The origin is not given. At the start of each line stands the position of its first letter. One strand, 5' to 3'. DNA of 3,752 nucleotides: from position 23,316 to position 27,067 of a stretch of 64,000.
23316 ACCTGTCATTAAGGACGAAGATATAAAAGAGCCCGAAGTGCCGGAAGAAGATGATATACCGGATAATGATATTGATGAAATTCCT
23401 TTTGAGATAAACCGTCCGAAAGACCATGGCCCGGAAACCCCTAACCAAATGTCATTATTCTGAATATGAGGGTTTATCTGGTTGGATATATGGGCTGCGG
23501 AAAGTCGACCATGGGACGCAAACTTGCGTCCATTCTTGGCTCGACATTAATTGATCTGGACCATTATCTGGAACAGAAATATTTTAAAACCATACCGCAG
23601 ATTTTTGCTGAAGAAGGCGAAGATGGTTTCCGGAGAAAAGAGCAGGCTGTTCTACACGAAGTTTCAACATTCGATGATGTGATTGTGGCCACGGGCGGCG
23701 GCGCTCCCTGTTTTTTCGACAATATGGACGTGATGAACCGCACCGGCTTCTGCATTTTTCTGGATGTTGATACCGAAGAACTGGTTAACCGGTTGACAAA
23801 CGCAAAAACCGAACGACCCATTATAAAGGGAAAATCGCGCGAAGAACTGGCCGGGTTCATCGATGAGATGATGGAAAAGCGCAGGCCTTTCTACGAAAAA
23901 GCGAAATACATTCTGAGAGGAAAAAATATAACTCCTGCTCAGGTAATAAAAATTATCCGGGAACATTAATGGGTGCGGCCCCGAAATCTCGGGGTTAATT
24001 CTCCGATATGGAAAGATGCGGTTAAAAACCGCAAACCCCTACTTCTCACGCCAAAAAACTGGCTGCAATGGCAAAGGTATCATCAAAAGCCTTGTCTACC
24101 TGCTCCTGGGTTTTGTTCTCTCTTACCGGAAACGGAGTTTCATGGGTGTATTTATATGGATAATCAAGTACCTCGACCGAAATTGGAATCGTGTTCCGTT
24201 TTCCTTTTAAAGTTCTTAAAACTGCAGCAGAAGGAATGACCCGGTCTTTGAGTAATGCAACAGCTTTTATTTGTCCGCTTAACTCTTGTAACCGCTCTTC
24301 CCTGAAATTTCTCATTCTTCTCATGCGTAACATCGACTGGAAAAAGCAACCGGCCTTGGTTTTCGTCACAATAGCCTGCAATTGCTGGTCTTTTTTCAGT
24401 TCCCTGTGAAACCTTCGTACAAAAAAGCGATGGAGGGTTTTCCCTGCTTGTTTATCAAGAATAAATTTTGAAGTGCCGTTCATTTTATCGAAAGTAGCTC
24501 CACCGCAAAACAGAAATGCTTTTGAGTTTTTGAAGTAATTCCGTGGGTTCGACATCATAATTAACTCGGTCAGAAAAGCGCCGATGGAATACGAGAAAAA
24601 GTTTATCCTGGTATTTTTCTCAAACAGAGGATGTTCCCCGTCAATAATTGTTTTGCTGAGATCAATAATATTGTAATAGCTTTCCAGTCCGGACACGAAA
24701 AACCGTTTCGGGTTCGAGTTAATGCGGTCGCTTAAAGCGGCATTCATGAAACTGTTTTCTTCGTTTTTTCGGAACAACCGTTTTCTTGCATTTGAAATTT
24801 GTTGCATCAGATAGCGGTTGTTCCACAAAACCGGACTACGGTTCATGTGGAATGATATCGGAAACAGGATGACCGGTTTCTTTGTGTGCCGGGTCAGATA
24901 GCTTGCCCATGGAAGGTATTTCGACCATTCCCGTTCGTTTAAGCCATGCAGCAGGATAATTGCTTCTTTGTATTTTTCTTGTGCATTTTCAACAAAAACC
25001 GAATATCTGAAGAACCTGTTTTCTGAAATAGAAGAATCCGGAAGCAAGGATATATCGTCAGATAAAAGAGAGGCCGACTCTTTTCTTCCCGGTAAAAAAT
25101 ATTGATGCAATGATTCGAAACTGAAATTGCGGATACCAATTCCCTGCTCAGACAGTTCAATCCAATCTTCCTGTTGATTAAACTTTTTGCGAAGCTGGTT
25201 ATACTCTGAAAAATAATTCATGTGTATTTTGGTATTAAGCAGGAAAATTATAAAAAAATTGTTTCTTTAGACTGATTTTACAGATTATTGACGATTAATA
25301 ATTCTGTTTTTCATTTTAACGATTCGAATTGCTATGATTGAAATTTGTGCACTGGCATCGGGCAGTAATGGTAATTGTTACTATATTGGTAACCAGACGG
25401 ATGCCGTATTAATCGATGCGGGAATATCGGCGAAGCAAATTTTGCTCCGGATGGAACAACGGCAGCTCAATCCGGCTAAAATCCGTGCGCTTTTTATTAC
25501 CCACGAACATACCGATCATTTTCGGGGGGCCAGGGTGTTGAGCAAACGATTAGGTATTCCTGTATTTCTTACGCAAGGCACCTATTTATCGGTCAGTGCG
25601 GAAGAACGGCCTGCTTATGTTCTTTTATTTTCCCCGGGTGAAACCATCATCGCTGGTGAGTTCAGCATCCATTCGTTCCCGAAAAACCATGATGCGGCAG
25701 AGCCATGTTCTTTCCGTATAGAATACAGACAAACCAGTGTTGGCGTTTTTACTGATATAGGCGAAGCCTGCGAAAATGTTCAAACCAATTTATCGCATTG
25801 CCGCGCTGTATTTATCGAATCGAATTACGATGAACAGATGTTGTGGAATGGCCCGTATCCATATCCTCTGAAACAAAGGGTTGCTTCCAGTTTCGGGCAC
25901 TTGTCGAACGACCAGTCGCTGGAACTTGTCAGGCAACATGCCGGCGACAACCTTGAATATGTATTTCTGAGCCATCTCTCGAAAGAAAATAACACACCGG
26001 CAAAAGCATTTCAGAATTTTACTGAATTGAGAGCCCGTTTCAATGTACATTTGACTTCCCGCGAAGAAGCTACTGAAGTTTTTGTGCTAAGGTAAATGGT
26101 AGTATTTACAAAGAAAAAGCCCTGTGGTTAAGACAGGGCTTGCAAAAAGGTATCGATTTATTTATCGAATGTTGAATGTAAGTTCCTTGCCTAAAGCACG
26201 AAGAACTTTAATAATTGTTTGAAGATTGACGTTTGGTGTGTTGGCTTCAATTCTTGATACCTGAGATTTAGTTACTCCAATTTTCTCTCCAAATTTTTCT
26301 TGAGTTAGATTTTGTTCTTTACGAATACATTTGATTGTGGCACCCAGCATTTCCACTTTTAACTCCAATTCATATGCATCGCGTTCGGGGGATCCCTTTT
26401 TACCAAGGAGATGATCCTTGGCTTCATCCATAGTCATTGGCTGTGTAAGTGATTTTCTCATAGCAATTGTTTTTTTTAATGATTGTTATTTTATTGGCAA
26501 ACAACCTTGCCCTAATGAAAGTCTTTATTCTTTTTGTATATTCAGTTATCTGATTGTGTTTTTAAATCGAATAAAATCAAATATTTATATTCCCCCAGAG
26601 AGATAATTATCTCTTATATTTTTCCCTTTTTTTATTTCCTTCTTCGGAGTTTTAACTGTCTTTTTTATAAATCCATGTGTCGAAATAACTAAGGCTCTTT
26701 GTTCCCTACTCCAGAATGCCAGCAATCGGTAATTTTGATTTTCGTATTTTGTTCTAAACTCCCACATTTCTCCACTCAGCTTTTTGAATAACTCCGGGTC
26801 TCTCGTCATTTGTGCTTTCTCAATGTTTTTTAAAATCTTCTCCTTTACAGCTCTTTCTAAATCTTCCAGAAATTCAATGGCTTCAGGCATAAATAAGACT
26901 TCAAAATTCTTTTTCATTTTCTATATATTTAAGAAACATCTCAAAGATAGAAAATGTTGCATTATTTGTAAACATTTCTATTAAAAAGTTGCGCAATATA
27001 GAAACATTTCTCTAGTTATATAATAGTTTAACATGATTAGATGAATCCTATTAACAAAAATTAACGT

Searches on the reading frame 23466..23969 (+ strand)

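Call 92: search_protein_families(library=padloc, proteins=[window:23466-23969:+], max_evalue=0.00001)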
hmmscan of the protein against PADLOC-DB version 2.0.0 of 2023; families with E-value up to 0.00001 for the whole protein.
window:23466-23969:+ (167 aa): 1 family
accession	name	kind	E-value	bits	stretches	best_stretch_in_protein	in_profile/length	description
PDLC02911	VakA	-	7.7e-06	24.6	0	3-119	5-117/163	-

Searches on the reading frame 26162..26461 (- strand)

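Call 92: search_protein_families(library=padloc, proteins=[window:26162-26461:-], max_evalue=0.00001)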
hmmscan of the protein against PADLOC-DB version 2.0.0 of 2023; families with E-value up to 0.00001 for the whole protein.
window:26162-26461:- (99 aa): 2 families
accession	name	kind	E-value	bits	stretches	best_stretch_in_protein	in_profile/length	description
PDLC02926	HTH_VI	-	6.4e-11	40.4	1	38-90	1-53/92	-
PDLC03665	Control_protein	-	3e-08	31.8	1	39-92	9-63/77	control protein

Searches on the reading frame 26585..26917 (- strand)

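Call 92: search_protein_families(library=padloc, proteins=[window:26585-26917:-], max_evalue=0.00001)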
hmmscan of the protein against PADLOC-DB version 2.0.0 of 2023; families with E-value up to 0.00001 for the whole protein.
window:26585-26917:- (110 aa): 1 family
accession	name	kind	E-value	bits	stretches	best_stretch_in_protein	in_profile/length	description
PDLC03886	NsnC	-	7e-10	36.7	1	18-104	197-288/293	-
